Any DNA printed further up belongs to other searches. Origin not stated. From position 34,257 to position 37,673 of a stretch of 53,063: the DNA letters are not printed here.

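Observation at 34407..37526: One ORF encodes two complete PilB/GspE secretion-ATPase modules in tandem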

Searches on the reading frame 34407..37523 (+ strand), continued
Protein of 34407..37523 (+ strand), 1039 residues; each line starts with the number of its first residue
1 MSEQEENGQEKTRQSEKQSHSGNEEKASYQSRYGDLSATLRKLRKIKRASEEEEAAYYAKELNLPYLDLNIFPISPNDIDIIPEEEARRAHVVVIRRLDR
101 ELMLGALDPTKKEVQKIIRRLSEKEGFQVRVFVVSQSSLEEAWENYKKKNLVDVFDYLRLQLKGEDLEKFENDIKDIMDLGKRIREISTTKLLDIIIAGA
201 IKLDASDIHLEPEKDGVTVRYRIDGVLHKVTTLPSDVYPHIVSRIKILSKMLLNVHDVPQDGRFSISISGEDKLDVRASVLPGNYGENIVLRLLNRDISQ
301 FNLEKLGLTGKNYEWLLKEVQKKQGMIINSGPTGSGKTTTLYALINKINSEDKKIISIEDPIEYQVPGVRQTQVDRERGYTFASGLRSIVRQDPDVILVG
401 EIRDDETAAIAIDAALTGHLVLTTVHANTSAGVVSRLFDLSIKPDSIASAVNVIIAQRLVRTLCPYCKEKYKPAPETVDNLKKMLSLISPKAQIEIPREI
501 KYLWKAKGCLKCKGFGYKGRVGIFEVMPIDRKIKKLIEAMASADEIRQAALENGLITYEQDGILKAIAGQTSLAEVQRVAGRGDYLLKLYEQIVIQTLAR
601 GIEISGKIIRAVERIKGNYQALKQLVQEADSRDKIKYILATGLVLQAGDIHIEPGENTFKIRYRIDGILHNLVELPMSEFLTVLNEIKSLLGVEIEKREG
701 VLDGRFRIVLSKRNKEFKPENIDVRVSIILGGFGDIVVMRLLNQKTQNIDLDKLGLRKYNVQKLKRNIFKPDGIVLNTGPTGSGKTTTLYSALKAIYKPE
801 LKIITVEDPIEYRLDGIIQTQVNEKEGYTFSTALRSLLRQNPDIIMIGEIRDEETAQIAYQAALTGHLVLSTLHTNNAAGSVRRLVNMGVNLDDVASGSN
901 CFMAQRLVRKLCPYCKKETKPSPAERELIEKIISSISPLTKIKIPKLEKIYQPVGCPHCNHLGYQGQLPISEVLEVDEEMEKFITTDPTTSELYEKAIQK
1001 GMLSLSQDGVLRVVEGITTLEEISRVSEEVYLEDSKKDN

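Call 20: search_solved_structures(query=window:34407-37523:+, max_evalue=1e-20, show_alignments=2)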
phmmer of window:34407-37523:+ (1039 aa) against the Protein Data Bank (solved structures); distinct sequences matched with E-value up to 1e-20: 20.
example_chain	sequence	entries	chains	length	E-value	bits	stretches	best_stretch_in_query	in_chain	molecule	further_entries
3jc8_Ba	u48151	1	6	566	1.5e-106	360.9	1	49-576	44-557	Type IV-A pilus assembly ATPase PilB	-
6olj_C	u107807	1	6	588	8.4e-106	358.5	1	47-580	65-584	Type IV pilus biogenesis ATPase PilB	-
5tsg_B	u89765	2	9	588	1.8e-105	357.4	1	47-580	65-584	Type IV pilus biogenesis ATPase PilB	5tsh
5zfr_A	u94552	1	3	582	2.6e-104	353.5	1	49-580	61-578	Type IV pilus biogenesis ATPase PilB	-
4ksr_A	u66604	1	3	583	2.7e-97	330.3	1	187-476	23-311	Type II secretion system protein E, Hemolysin-coregulated protein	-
4kss_A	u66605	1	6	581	6e-97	329.2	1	187-476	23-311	Type II secretion system protein E, hemolysin-coregulated protein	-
1p9r_A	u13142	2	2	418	7.5e-97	328.8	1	183-476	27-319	General secretion pathway protein E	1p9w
4pht_A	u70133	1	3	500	9.1e-97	328.6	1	171-580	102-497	General secretory pathway protein E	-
6f8l_G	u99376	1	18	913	6e-94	319.2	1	36-577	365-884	Type IV pilus assembly protein PilF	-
5oiu_A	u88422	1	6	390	3e-91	310.3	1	187-576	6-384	Type IV pilus assembly protein PilF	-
5it5_F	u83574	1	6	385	6.2e-91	309.3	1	191-576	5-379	ATP binding motif-containing protein PilF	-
6ejf_A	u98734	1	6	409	6.4e-91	309.2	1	191-577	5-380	Type IV pilus assembly protein PilF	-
2ewv_A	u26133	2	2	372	2.4e-32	115.3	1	188-441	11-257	twitching motility protein PilT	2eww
8dze_A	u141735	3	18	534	4.7e-32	114.4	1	647-1027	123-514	BfpD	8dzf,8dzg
2gsz_A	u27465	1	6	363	6.9e-32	113.8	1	191-441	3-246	twitching motility protein PilT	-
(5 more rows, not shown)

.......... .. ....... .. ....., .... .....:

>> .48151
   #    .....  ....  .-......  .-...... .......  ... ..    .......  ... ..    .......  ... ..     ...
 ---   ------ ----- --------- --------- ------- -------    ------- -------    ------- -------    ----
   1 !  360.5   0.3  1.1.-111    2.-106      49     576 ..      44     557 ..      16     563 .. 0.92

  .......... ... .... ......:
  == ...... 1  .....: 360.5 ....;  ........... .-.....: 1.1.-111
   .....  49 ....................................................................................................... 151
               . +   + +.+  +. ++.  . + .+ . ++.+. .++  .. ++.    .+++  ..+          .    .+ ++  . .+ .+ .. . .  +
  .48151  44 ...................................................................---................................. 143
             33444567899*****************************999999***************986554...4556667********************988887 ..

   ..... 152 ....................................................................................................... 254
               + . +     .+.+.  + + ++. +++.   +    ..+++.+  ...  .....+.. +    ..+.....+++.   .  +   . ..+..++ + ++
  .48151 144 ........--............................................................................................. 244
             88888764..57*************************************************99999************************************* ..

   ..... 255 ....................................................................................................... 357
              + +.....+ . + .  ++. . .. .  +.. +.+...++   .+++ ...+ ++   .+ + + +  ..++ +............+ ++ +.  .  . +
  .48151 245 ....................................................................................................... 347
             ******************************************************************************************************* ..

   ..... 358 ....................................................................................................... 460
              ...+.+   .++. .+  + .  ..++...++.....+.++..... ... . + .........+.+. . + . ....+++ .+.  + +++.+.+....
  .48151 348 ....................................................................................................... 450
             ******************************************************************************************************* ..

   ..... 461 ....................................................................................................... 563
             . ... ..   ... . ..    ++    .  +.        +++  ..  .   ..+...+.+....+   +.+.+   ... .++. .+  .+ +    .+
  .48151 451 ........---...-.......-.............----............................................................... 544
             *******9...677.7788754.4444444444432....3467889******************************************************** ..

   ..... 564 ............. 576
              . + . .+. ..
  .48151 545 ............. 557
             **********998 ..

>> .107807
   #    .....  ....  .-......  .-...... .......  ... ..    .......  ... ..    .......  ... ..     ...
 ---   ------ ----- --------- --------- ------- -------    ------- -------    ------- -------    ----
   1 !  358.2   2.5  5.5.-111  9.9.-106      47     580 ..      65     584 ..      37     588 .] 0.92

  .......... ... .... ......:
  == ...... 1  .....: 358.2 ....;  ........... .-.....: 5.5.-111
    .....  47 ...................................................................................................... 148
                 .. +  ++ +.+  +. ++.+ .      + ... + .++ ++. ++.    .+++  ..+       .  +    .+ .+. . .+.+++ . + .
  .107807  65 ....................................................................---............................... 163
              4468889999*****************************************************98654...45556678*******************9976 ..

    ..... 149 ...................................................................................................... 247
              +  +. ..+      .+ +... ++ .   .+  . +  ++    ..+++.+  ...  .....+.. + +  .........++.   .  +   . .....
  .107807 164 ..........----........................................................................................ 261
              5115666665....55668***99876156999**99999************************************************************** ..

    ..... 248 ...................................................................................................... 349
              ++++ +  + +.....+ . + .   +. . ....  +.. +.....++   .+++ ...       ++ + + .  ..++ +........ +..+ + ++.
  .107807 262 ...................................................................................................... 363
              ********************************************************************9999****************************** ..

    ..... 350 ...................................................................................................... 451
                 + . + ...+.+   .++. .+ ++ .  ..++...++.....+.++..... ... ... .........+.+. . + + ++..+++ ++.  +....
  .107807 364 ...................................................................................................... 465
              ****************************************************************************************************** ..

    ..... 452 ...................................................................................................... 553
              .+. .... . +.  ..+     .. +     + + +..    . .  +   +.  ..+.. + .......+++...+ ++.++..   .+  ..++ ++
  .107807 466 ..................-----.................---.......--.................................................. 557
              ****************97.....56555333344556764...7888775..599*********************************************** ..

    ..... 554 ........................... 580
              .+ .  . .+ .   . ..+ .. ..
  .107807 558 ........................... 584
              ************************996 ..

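Call 23: find_encoding_contigs(protein=P0039, flank=10000, max_places=2)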
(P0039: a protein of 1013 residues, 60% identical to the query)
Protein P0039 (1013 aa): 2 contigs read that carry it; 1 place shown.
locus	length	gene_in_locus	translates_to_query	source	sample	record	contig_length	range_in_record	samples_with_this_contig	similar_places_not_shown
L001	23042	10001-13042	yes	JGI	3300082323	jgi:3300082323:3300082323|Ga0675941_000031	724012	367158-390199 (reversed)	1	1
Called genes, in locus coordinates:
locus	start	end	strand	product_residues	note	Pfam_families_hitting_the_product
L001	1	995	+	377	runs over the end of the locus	PF01855:POR_N, PF02780:Transketolase_C (weak), PF17147:PFOR_II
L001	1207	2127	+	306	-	PF02775:TPP_enzyme_C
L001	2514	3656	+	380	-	PF02646:RmuC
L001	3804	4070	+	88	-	-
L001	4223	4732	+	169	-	PF01797:Y1_Tnp (weak)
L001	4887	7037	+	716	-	PF00580:UvrD-helicase, PF01443:Viral_helicase1 (faint), PF13245:AAA_19, PF13604:AAA_30 (faint), PF13361:UvrD_C, PF13538:UvrD_C_2, PF21196:PcrA_UvrD_tudor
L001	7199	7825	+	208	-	PF13238:AAA_18 (weak)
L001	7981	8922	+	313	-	PF03990:DUF348 (faint), PF07501:G5, PF03330:DPBB_1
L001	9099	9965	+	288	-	PF00398:RrnaAD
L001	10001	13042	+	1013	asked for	PF05157:MshEN, PF00437:T2SSE, PF25199:nSTAND_NTPase5 (faint), PF00005:ABC_tran (faint), PF04851:ResIII (faint), PF07724:AAA_2 (faint), PF12775:AAA_7 (faint), PF00437:T2SSE, +3 more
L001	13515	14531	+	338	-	PF06068:TIP49 (faint), PF01078:Mg_chelatase (faint), PF05496:RuvB_N, PF00004:AAA, PF07728:AAA_5, PF17864:AAA_lid_4, PF05491:WHD_RuvB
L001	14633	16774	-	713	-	PF17191:RecG_wedge, PF01336:tRNA_anti-codon, PF00176:SNF2-rel_dom (weak), PF00270:DEAD, PF04851:ResIII, PF00271:Helicase_C, PF22590:Cas3-like_C_2 (weak), PF19833:RecG_dom3_C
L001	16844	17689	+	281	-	PF01553:Acyltransferase (weak)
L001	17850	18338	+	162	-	PF00702:Hydrolase (faint), PF02498:Bro-N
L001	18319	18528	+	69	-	-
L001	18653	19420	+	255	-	PF01135:PCMT, PF01209:Ubie_methyltran, PF05175:MTS, PF06325:PrmA, PF13489:Methyltransf_23, PF13847:Methyltransf_31, PF08241:Methyltransf_11, PF08242:Methyltransf_12, +5 more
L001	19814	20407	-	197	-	-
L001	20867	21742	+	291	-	PF08443:RimK, PF07478:Dala_Dala_lig_C (weak)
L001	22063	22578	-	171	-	-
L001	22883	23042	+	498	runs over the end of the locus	PF00391:PEP-utilizers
